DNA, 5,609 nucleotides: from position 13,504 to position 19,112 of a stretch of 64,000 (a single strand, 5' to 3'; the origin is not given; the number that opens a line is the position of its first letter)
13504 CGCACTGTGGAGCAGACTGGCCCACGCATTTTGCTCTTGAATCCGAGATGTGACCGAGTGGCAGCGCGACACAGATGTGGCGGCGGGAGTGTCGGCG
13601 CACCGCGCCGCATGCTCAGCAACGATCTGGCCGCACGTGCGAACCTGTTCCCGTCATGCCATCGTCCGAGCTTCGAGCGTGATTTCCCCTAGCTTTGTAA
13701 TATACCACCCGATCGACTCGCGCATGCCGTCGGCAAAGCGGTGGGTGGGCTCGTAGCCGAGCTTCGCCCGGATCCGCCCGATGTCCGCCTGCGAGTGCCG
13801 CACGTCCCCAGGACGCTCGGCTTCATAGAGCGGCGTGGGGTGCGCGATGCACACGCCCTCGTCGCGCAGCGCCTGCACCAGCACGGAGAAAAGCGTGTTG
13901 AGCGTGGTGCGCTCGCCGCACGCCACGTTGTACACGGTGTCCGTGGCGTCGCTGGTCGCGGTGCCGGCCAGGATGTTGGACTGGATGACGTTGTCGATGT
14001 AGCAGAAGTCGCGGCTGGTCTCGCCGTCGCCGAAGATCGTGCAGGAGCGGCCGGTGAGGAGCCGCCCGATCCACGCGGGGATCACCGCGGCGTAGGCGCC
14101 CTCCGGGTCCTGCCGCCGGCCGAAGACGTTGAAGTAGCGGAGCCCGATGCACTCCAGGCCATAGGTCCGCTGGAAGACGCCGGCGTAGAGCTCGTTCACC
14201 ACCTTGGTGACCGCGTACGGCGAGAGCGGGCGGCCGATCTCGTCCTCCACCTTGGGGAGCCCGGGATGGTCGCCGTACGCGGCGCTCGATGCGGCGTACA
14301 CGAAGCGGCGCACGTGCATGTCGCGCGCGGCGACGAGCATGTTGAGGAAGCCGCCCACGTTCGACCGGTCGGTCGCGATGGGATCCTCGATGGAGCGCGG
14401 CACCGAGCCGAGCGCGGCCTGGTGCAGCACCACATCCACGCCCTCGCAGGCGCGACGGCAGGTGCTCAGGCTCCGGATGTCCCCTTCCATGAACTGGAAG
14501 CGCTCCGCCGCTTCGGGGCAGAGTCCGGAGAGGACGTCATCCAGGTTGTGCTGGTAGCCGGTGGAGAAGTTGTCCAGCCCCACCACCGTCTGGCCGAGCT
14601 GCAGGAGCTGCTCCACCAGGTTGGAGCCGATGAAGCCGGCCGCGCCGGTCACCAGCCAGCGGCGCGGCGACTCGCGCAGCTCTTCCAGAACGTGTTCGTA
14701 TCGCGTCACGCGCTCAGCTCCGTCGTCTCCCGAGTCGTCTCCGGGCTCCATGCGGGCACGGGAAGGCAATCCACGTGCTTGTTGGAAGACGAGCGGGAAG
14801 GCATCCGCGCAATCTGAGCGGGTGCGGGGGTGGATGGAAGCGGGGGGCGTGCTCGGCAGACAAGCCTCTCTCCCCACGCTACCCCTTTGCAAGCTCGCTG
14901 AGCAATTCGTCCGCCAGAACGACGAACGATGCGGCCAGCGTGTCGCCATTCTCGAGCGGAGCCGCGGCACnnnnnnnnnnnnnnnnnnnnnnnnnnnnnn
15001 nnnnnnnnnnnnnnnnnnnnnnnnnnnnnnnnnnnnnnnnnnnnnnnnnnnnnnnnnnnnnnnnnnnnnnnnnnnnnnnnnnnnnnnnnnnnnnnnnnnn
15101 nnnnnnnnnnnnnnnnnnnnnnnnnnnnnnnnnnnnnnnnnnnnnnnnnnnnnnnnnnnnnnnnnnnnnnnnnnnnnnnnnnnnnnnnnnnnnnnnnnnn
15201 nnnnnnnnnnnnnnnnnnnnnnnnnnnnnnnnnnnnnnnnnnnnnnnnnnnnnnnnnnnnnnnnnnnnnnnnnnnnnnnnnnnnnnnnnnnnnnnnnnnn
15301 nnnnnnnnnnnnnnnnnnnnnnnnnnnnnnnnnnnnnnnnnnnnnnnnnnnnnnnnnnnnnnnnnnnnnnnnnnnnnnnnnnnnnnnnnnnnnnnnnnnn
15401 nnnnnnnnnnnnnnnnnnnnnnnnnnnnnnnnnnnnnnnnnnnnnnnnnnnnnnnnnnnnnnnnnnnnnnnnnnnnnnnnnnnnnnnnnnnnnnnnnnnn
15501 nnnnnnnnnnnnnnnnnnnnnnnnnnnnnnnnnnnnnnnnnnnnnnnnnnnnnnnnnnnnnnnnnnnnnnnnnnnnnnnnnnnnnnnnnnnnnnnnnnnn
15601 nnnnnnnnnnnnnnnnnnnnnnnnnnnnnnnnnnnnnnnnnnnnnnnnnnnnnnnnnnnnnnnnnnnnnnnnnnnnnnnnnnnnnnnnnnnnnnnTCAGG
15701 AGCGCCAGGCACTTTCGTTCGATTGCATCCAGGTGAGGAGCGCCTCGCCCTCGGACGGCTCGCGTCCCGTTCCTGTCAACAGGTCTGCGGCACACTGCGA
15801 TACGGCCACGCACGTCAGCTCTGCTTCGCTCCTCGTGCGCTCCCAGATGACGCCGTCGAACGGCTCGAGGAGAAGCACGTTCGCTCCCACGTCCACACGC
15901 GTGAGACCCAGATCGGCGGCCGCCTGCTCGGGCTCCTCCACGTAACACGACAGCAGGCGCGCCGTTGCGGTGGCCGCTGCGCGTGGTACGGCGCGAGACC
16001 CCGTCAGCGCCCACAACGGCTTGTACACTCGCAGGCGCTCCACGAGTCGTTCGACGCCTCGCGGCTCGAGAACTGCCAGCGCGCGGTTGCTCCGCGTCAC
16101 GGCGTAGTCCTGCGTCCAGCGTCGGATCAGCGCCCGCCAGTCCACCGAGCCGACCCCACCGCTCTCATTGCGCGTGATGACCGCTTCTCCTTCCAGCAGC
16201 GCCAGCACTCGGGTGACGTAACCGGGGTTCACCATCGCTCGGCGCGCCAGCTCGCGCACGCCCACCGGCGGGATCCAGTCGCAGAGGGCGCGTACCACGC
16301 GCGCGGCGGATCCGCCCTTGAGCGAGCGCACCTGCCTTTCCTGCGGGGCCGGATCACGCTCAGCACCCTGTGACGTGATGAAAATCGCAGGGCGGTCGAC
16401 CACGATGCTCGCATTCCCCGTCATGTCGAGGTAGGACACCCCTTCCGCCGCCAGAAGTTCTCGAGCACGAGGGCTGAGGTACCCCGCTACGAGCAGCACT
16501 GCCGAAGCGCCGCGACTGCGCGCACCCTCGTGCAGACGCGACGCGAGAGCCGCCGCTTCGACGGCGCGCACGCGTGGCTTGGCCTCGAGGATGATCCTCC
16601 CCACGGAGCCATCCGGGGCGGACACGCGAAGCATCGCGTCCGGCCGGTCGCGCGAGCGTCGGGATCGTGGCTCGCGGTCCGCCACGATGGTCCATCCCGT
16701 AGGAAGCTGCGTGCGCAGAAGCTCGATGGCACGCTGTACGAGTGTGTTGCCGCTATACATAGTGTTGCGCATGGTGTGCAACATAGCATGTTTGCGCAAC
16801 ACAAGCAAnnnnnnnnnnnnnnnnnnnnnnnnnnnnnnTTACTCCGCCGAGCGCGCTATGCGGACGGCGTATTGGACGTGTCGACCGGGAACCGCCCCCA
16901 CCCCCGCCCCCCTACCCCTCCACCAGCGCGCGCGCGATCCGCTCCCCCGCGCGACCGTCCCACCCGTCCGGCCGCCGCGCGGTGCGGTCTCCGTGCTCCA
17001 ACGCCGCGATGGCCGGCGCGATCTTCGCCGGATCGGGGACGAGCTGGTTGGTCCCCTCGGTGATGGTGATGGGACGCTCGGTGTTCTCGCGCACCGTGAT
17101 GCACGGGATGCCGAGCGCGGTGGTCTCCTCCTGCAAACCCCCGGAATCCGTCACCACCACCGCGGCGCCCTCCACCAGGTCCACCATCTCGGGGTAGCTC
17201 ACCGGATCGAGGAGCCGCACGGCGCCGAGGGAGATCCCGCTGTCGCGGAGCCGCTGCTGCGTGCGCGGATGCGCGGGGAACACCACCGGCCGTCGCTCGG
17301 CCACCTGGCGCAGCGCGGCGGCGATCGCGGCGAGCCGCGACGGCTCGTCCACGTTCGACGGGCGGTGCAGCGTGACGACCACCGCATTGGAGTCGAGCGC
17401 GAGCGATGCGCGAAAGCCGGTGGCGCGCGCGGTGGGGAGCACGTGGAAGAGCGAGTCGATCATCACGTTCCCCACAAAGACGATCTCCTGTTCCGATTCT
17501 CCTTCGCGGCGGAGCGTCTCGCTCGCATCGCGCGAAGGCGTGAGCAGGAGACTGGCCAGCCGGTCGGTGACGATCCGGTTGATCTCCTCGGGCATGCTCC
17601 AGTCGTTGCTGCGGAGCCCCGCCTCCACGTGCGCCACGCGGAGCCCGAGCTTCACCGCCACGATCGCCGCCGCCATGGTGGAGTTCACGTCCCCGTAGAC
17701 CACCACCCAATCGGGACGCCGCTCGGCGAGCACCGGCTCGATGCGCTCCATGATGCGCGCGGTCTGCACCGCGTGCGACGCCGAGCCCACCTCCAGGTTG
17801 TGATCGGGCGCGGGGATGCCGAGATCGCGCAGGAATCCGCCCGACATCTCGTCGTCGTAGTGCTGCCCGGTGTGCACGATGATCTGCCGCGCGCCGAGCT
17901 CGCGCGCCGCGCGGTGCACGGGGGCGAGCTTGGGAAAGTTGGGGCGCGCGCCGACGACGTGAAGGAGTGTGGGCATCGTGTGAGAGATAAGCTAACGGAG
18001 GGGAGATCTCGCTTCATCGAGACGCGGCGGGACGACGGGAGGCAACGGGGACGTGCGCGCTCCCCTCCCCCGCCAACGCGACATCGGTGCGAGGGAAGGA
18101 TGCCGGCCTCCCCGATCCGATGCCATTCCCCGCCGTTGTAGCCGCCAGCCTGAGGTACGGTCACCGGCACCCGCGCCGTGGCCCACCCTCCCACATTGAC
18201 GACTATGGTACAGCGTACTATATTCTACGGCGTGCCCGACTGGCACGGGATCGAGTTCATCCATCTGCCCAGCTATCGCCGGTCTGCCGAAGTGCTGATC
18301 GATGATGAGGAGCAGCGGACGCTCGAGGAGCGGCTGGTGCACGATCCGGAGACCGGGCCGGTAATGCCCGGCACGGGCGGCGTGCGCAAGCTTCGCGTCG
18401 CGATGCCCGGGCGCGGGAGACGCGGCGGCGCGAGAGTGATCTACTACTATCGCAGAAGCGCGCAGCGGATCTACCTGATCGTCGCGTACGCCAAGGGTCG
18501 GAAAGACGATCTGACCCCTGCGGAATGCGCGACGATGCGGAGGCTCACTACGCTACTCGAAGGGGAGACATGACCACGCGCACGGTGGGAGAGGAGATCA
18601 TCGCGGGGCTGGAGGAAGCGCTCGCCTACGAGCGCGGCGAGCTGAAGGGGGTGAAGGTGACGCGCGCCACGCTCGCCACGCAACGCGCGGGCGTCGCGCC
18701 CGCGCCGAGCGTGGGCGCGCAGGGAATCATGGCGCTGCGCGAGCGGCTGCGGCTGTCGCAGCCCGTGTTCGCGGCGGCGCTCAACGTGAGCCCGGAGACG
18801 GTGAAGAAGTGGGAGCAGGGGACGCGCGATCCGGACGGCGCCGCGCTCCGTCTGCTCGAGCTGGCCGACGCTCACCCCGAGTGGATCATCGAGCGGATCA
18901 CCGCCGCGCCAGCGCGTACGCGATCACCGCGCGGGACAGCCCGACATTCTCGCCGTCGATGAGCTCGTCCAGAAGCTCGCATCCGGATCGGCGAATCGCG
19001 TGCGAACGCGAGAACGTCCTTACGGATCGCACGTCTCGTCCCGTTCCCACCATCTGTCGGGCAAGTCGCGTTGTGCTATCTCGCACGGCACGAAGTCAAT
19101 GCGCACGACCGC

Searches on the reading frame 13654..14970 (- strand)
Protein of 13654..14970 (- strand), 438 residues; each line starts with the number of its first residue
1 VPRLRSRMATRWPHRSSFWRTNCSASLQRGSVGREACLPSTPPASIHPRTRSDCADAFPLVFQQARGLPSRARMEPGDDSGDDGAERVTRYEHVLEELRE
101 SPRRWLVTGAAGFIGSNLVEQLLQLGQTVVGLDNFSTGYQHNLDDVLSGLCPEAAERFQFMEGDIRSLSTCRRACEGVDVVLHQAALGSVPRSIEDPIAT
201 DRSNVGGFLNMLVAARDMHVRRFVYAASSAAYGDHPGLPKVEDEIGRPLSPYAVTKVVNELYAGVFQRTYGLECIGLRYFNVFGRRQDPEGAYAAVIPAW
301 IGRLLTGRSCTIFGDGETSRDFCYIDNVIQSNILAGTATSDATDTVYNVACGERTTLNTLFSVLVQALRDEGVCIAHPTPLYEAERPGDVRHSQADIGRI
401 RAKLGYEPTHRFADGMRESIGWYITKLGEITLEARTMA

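Call 57: search_protein_families(library=pfam, proteins=[window:13654-14970:-], max_evalue=0.001)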
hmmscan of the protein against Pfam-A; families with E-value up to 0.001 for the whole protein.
window:13654-14970:- (438 aa): 7 families
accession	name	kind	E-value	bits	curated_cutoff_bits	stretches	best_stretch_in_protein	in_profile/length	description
PF01370.27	Epimerase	-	1e-59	202.3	20.9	1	105-350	1-240/240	NAD dependent epimerase/dehydratase family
PF16363.11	GDP_Man_Dehyd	-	3.7e-50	171.7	27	1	106-418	1-331/332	GDP-mannose 4,6 dehydratase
PF01073.25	3Beta_HSD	-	7.1e-19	68.3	22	1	106-342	1-235/280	3-beta hydroxysteroid dehydrogenase/isomerase family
PF02719.21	Polysacc_synt_2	-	4e-15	56.2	20.2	1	106-366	2-245/293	Polysaccharide biosynthesis protein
PF07993.18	NAD_binding_4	-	4.7e-09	36.2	20.1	1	107-237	1-146/258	Male sterility protein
PF13460.12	NAD_binding_10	-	1.4e-06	28.8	27.2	1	109-240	1-111/184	NAD(P)H-binding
PF04321.23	RmlD_sub_bind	-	0.00083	19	27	0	105-260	3-133/287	RmlD substrate binding domain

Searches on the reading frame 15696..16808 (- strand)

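Call 57: search_protein_families(library=pfam, proteins=[window:15696-16808:-], max_evalue=0.001)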
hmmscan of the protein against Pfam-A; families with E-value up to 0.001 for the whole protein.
window:15696-16808:- (370 aa): 1 family
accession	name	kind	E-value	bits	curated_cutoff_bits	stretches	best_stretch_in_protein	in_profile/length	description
PF01047.28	MarR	-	0.00097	19.4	24.6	0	180-215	16-51/59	MarR family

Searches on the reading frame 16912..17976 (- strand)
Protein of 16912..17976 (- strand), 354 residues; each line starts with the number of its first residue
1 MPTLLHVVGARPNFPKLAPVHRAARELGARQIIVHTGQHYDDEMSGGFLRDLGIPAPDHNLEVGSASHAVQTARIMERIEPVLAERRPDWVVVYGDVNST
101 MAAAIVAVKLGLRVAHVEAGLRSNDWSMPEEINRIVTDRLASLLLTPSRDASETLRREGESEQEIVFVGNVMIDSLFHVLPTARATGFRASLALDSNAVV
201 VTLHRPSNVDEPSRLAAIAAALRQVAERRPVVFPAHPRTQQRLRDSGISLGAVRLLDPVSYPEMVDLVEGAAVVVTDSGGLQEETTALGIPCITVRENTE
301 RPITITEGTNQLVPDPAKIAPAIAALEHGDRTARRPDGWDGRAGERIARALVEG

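Call 57: search_protein_families(library=pfam, proteins=[window:16912-17976:-], max_evalue=0.001)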
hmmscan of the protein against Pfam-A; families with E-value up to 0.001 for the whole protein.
window:16912-17976:- (354 aa): 2 families
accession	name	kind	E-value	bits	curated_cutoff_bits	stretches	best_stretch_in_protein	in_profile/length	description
PF02350.25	Epimerase_2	-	1.7e-101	340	30.6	1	29-351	9-346/347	UDP-N-acetylglucosamine 2-epimerase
PF13579.12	Glyco_trans_4_4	-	2.2e-05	25.3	29.7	1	22-170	9-157/158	Glycosyl transferase 4-like domain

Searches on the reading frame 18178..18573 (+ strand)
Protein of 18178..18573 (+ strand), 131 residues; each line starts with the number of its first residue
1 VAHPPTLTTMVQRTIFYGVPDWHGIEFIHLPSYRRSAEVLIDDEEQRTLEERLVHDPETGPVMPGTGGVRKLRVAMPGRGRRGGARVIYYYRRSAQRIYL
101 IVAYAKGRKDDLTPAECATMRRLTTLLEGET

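Call 57: search_protein_families(library=pfam, proteins=[window:18178-18573:+], max_evalue=0.001)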
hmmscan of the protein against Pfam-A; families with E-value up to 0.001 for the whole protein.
window:18178-18573:+ (131 aa): 1 family
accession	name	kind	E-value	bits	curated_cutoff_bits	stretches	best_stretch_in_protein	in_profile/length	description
PF06296.18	RelE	-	9.1e-10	39.2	27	1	67-127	41-100/120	RelE toxin of RelE / RelB toxin-antitoxin system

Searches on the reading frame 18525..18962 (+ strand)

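Call 57: search_protein_families(library=pfam, proteins=[window:18525-18962:+], max_evalue=0.001)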
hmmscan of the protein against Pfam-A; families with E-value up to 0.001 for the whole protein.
window:18525-18962:+ (145 aa): 3 families
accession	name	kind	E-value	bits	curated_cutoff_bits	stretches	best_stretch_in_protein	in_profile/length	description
PF13560.12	HTH_31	-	8.2e-08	32.9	27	1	70-118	8-58/64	Helix-turn-helix domain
PF01381.28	HTH_3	-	1.3e-07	32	23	1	68-112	1-45/55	Helix-turn-helix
PF15731.11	MqsA_antitoxin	-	0.00011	22.8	30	1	61-121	67-127/131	Antitoxin component of bacterial toxin-antitoxin system, MqsA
